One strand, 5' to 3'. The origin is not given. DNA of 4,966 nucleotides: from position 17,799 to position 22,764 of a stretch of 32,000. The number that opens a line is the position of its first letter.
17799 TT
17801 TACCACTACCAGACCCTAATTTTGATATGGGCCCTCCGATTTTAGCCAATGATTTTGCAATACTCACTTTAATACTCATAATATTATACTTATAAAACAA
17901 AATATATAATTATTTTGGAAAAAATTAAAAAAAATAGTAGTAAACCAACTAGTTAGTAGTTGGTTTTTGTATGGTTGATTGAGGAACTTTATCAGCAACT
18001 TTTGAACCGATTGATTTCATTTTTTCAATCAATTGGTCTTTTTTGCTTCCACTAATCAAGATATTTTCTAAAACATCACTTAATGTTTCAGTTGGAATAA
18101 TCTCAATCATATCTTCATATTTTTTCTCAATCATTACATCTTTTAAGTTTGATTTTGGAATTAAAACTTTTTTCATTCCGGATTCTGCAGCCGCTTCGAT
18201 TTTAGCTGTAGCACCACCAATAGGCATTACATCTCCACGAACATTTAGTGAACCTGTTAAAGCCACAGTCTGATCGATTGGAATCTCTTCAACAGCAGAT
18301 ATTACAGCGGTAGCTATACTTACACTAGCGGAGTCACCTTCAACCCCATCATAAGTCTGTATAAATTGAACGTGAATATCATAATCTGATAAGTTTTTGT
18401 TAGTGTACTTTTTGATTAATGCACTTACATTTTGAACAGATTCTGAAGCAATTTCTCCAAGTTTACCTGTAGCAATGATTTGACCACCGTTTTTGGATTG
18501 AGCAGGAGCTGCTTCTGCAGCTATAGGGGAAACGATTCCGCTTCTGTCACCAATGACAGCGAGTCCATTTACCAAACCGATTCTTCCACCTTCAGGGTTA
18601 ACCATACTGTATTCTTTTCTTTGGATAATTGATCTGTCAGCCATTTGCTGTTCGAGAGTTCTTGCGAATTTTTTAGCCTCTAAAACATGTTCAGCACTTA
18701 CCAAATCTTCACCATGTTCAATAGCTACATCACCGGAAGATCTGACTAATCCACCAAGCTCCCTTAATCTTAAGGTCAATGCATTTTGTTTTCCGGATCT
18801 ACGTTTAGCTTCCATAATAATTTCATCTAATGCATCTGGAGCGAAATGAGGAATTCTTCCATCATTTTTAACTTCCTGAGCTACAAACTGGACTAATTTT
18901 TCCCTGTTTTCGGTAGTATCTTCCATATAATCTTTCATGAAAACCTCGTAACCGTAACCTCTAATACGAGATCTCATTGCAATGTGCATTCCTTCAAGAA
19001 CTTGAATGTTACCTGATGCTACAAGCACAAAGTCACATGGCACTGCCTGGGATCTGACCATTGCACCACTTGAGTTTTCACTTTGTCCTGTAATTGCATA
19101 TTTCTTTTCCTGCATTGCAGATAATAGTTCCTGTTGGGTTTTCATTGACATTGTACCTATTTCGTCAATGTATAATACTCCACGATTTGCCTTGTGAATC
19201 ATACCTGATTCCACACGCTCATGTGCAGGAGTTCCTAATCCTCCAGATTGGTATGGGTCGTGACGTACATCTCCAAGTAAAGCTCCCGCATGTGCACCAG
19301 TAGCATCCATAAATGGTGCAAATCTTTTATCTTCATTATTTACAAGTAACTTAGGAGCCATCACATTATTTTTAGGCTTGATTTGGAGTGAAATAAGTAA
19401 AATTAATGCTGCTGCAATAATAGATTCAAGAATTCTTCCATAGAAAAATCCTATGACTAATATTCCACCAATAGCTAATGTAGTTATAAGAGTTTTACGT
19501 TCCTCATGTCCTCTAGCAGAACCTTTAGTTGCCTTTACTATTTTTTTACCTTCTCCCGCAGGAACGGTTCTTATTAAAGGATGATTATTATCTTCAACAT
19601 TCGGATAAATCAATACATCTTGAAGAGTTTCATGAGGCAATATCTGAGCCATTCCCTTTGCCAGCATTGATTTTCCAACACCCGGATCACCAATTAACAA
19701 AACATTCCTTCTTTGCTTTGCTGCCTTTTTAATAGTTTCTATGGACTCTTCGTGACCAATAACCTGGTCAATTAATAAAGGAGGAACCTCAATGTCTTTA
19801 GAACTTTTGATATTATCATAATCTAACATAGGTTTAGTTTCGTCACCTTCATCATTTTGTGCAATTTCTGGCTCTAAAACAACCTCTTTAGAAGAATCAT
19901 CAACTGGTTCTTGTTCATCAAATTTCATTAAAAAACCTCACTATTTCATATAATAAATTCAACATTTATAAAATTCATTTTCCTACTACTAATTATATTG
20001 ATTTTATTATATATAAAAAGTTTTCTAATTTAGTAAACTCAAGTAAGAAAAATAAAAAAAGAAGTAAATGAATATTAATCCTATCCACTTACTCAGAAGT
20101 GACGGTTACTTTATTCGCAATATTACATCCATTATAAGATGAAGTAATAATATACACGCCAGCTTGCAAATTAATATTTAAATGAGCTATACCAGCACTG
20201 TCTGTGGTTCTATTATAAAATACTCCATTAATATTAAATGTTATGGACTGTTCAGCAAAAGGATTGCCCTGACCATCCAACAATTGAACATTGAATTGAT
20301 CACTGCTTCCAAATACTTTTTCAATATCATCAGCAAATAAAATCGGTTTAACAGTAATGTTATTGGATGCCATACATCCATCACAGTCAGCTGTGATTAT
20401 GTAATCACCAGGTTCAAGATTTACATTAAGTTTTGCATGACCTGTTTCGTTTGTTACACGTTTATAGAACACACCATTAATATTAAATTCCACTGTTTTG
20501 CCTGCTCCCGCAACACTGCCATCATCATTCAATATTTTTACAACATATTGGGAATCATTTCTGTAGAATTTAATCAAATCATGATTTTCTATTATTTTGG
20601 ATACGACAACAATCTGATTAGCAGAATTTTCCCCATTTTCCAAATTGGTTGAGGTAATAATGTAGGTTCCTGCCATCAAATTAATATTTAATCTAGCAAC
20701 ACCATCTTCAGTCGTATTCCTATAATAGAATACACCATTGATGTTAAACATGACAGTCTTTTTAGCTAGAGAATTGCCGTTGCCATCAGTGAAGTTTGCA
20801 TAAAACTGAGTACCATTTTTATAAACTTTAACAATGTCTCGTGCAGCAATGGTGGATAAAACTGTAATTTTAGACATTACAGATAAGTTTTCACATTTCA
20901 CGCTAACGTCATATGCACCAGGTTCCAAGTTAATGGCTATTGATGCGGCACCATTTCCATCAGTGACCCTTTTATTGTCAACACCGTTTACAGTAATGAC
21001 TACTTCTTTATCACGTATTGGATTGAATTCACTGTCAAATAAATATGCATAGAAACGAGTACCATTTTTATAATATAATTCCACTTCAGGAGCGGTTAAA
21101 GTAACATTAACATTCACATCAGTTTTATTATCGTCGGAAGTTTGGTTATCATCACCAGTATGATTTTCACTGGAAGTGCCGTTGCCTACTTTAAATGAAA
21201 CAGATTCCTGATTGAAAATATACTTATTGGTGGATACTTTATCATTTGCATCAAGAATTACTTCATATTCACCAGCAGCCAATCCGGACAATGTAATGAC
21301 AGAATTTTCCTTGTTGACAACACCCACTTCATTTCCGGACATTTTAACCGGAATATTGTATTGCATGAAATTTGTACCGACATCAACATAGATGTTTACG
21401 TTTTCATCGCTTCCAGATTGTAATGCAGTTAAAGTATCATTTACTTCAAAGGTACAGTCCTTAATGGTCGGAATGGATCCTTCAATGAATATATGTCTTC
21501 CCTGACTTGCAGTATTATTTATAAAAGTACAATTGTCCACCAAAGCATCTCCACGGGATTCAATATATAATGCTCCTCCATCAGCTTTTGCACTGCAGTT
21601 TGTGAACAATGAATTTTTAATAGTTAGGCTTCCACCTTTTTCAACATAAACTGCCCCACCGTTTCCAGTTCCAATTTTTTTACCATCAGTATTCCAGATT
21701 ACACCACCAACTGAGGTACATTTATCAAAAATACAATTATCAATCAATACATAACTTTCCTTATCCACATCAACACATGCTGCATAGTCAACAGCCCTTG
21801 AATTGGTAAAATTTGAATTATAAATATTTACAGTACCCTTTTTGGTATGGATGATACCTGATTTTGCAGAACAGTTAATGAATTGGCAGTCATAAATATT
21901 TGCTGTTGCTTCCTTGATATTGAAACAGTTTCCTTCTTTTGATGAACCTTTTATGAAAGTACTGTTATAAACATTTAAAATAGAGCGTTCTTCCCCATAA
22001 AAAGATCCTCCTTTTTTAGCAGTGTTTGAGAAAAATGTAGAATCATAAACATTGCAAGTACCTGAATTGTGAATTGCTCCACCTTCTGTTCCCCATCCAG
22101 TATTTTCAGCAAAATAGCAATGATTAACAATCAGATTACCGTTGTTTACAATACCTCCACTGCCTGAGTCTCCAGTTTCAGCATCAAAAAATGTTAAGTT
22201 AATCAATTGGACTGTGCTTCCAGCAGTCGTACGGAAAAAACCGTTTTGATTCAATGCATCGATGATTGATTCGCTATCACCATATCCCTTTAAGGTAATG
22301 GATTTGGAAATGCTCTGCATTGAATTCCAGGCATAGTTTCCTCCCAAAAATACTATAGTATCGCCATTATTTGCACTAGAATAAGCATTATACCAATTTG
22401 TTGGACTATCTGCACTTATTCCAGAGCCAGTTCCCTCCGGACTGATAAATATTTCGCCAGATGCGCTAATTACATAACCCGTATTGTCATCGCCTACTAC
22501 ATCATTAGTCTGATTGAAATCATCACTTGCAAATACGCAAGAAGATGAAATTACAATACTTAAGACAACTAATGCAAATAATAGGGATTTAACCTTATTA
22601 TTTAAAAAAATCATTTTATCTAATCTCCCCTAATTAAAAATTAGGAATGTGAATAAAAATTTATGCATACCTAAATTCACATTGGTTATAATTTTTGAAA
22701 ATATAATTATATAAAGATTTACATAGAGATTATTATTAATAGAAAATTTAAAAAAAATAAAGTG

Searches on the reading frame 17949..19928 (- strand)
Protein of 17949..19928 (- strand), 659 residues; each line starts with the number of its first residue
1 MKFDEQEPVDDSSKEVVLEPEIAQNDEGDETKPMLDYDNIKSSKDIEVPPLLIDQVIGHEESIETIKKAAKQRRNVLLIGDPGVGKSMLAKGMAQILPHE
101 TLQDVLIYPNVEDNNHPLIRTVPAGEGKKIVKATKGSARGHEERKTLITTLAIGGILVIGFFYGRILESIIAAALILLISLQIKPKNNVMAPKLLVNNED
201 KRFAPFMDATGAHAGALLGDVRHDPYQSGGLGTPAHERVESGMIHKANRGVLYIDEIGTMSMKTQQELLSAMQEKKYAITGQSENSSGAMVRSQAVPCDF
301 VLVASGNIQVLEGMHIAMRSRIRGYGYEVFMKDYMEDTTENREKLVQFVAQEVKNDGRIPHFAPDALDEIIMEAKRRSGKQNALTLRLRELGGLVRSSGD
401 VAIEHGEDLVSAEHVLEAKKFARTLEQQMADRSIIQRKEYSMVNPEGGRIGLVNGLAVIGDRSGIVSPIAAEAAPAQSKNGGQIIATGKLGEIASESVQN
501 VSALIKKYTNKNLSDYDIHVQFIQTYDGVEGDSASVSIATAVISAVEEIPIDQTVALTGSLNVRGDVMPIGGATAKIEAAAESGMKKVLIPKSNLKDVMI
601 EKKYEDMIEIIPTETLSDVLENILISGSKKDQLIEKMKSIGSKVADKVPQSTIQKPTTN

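Call 8: search_protein_families(library=pfam, proteins=[window:17949-19928:-], max_evalue=0.001)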
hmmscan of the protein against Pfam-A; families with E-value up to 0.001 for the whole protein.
window:17949-19928:- (659 aa): 18 families
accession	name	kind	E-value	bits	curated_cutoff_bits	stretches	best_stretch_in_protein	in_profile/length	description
PF05362.19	Lon_C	-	2.1e-28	99.7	21.1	1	448-625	25-204/205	Lon protease (S16) C-terminal proteolytic domain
PF00158.32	Sigma54_activat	-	5.4e-16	59.2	20.2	2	235-286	81-131/168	Sigma-54 interaction domain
PF01078.27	Mg_chelatase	-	1.9e-13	50.7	20.3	1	54-107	3-56/207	Magnesium chelatase, subunit ChlI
PF00493.29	MCM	-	1e-09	38.3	23.3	1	52-100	37-84/224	MCM P-loop domain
PF07728.20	AAA_5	-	3.5e-09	37.2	22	0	75-101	1-27/139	AAA domain (dynein-related subfamily)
PF13541.12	ChlI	-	3.4e-07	30.6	27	1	488-594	16-121/121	Subunit ChlI of Mg-chelatase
PF14532.12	Sigma54_activ_2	-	1.8e-06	28.7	25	0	64-95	12-43/138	Sigma-54 interaction domain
PF20436.4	LonB_AAA-LID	-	1.3e-05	25.6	22.4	1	361-418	1-58/65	Archaeal LonB, AAA+ ATPase LID domain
PF00004.35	AAA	-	1.5e-05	25.9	21.2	0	76-97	1-22/131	ATPase family associated with various cellular activities (AAA)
PF05496.18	RuvB_N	-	2e-05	24.8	27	0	62-97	18-57/159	Holliday junction DNA helicase RuvB P-loop domain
PF07726.17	AAA_3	-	4.2e-05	23.9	27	0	251-285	65-99/131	ATPase family associated with various cellular activities (AAA)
PF13401.12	AAA_22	-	9.6e-05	23.1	27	0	72-116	4-48/130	AAA domain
PF13245.12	AAA_19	-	0.0002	22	25.1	0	68-276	6-118/134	AAA domain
PF13654.12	AAA_32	-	0.00038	20.9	21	0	210-307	9-108/133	LonB-like, AAA domain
PF20720.3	nSTAND3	-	0.0004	20.5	27.2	0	61-95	5-39/155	Novel STAND NTPase 3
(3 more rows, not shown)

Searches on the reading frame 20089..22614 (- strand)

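Call 8: search_protein_families(library=pfam, proteins=[window:20089-22614:-], max_evalue=0.001)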
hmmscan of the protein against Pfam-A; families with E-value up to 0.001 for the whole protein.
window:20089-22614:- (841 aa): 4 families
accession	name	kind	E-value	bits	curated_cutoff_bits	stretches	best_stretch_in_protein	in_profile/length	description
PF02369.22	Big_1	-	7.4e-12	45.7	34.9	1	772-839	19-91/93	Bacterial Ig-like domain (group 1)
PF17789.7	MG4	-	4.6e-11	43.2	24.7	0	774-818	18-64/95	Macroglobulin domain MG4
PF20608.4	Phage_tube_C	-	0.00014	22.6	24.1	0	804-839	43-79/82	Phage tail tube protein C-terminal domain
PF11774.14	Lsr2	-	0.0002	21.4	29.6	0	691-735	5-49/58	Lsr2 dimerization domain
